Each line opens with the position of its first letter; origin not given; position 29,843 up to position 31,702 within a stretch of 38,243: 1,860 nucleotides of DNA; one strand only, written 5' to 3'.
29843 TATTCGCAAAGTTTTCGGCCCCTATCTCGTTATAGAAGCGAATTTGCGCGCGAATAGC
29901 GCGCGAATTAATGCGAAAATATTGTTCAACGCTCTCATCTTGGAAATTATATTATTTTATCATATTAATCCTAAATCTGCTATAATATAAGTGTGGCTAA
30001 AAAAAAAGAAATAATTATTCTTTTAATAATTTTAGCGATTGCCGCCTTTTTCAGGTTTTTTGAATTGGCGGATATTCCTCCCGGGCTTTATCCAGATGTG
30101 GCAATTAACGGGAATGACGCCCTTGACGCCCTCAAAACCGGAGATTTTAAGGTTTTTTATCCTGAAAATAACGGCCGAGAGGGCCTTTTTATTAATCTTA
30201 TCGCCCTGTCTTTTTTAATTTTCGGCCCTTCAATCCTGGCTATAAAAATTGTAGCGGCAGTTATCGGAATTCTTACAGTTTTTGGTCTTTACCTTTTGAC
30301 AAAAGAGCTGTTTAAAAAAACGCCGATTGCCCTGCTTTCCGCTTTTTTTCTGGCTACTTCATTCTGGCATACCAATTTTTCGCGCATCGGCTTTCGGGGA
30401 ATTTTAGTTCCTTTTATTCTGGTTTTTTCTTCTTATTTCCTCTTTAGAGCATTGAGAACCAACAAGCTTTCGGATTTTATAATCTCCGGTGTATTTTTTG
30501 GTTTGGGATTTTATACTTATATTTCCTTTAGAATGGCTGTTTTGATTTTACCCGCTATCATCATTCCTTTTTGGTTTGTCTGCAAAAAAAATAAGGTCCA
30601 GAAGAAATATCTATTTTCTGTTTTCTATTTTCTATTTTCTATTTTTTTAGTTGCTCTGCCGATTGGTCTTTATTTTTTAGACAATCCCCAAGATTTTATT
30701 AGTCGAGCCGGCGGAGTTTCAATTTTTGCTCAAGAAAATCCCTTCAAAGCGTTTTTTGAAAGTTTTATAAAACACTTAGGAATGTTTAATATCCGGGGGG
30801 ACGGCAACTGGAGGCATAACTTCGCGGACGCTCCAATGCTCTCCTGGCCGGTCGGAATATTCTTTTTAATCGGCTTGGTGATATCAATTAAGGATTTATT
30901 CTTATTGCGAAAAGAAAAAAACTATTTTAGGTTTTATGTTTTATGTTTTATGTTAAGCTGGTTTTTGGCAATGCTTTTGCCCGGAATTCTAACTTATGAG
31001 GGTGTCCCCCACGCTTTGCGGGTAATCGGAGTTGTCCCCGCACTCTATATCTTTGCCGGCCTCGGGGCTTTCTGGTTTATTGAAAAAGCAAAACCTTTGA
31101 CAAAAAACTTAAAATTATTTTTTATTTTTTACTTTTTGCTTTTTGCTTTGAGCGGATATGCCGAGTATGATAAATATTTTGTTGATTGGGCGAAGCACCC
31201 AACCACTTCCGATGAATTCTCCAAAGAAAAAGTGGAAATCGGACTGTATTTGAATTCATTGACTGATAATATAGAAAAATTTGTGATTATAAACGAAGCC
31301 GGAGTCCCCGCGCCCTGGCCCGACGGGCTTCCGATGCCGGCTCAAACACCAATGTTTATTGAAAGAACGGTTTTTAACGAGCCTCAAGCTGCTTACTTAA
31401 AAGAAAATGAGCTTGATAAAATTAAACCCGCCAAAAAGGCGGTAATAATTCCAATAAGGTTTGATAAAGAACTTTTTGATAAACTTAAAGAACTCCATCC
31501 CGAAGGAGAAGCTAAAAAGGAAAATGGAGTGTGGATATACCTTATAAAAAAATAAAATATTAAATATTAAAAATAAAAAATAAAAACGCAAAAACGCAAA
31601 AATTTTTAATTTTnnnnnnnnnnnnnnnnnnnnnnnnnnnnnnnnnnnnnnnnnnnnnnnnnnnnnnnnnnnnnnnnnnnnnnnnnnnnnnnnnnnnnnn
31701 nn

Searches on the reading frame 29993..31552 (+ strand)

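Call 27: search_protein_families(library=pfam, proteins=[window:29993-31552:+], max_evalue=0.01)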
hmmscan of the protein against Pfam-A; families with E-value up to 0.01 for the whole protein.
window:29993-31552:+ (520 aa): 2 families
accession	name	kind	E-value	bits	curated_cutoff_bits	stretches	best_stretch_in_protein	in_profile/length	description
PF13231.12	PMT_2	-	7.2e-17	62.5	26.1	1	69-219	9-155/160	Dolichyl-phosphate-mannose-protein mannosyltransferase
PF20176.3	DUF6541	-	0.0099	14.6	29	0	69-324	166-406/646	Family of unknown function (DUF6541)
